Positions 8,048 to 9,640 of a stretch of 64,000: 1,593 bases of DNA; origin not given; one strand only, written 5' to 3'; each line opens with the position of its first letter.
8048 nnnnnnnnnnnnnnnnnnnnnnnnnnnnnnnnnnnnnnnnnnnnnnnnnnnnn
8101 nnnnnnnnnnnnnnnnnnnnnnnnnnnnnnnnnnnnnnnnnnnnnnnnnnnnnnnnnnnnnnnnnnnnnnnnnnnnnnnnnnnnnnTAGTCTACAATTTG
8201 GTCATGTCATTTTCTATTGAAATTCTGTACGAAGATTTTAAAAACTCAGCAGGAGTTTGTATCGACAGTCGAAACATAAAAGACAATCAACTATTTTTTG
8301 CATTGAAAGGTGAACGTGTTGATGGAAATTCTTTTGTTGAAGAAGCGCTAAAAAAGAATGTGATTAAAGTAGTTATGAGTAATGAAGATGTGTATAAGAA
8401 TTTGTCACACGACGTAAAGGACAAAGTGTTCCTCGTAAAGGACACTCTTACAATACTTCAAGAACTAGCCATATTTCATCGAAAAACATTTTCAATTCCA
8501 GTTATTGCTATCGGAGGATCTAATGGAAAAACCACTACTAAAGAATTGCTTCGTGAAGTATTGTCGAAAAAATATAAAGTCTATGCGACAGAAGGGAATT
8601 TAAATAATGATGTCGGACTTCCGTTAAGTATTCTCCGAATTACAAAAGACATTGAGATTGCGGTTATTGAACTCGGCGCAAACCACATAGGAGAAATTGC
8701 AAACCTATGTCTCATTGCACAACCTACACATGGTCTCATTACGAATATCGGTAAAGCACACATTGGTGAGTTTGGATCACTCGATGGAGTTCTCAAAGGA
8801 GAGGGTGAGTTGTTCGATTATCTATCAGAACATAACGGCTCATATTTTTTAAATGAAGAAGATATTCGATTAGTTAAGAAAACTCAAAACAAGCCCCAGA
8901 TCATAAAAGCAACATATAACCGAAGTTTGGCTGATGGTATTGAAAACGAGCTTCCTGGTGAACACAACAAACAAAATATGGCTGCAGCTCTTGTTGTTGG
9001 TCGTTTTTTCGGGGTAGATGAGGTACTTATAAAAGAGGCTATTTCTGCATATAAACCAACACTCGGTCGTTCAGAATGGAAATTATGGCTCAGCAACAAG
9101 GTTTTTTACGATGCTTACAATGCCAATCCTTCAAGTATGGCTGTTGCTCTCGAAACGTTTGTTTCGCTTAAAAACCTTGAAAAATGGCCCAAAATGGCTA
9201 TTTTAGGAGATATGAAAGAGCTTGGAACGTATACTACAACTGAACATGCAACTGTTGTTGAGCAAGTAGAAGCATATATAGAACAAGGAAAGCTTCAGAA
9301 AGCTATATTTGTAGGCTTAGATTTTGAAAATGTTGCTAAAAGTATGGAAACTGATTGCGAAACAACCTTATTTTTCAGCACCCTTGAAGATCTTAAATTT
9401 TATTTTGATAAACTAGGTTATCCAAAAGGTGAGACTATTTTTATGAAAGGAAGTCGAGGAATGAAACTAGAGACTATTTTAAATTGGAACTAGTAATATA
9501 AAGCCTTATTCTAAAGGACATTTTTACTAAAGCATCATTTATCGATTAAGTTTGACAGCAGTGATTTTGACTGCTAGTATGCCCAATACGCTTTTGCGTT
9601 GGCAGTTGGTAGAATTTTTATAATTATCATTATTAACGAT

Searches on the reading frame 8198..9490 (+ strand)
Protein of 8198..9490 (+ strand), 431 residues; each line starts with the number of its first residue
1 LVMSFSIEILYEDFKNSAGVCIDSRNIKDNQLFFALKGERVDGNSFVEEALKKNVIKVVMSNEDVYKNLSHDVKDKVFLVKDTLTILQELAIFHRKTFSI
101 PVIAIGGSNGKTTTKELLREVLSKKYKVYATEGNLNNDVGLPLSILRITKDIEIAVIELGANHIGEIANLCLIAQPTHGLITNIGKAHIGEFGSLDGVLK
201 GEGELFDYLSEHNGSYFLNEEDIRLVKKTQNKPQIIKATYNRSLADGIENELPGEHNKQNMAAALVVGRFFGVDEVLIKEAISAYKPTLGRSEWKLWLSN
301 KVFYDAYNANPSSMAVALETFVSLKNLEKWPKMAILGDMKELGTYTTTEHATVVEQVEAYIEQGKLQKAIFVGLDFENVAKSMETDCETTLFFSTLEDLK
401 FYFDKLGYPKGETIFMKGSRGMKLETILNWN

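Call 3: search_protein_families(library=pfam, proteins=[window:8198-9490:+], max_evalue=0.1)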
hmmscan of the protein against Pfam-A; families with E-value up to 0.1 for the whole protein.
window:8198-9490:+ (431 aa): 3 families
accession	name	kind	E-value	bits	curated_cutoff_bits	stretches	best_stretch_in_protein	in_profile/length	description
PF08245.18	Mur_ligase_M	-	3.4e-33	115.7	24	1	105-238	1-143/200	Mur ligase middle domain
PF01225.30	Mur_ligase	-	1.8e-08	35.1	21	1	19-92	4-92/95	Mur ligase family, catalytic domain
PF02875.26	Mur_ligase_C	-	3.4e-08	34.8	28.4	1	291-399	2-107/127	Mur ligase, glutamate ligase domain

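Call 4: search_protein_families(library=ncbifam, proteins=[window:8198-9490:+], max_evalue=0.1)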
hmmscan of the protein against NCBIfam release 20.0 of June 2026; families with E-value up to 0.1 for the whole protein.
window:8198-9490:+ (431 aa): 27 families (the best 25 are shown)
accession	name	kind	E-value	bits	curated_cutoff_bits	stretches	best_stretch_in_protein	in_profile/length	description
TIGR01143.1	murF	subfamily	5.8e-103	345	288.6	2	22-241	1-214/418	UDP-N-acetylmuramoyl-tripeptide--D-alanyl-D-alanine ligase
NF008896.0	PRK11929.1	equivalog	2.9e-95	320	1023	2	15-244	525-749/965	bifunctional UDP-N-acetylmuramoyl-L-alanyl-D-glutamate--2,6-diaminopimelate ligase MurE/UDP-N-acetylmuramoyl-tripeptide--D-alanyl-D-alanine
NF008897.0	PRK11930.1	equivalog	3.1e-60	204.1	804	2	19-223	26-228/822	bifunctional UDP-N-acetylmuramoyl-tripeptide:D-alanyl-D-alanine ligase/alanine racemase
NF008041.0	PRK10773.1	equivalog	4.1e-59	200.5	551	2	19-222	26-221/453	UDP-N-acetylmuramoyl-tripeptide--D-alanyl-D-alanine ligase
NF010693.0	PRK14093.1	equivalog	2.6e-54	184.7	544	2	18-224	29-231/479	UDP-N-acetylmuramoylalanyl-D-glutamyl-2,6-diaminopimelate--D-alanyl-D-alanine ligase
NF001124.0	PRK00139.1-2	equivalog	1.3e-21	77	476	1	18-130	29-139/500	UDP-N-acetylmuramoyl-L-alanyl-D-glutamate--2,6-diaminopimelate ligase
NF001126.0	PRK00139.1-4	equivalog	2.2e-20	72.7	373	2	15-134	21-138/486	UDP-N-acetylmuramoyl-L-alanyl-D-glutamate--2,6-diaminopimelate ligase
TIGR01085.1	murE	subfamily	4.1e-20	72.1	257.3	2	19-130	6-115/472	UDP-N-acetylmuramyl-tripeptide synthetase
NF001123.0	PRK00139.1-1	equivalog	1.9e-17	63.1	586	1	18-181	21-188/493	UDP-N-acetylmuramoyl-L-alanyl-D-glutamate--2,6-diaminopimelate ligase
NF053645.1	pMurC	equivalog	2.1e-17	63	560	2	80-225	82-227/492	pseudomurein biosynthesis peptide ligase pMurC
TIGR01087.1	murD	equivalog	5.7e-15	55.3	211.95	1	83-321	87-338/441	UDP-N-acetylmuramoyl-L-alanine--D-glutamate ligase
NF053647.1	pMurD2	equivalog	2.1e-12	46.7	550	1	85-302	87-290/405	pseudomurein biosynthesis peptide ligase pMurD2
TIGR01082.1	murC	equivalog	5.6e-11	42.2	335.1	1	220-321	237-337/449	UDP-N-acetylmuramate--L-alanine ligase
NF053646.1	pMurD1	equivalog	1.8e-09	36.8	610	1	88-193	97-202/465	pseudomurein biosynthesis peptide ligase pMurD1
NF053648.1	pMurE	equivalog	2.1e-09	36.6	600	1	101-338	99-365/464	pseudomurein biosynthesis peptide ligase pMurE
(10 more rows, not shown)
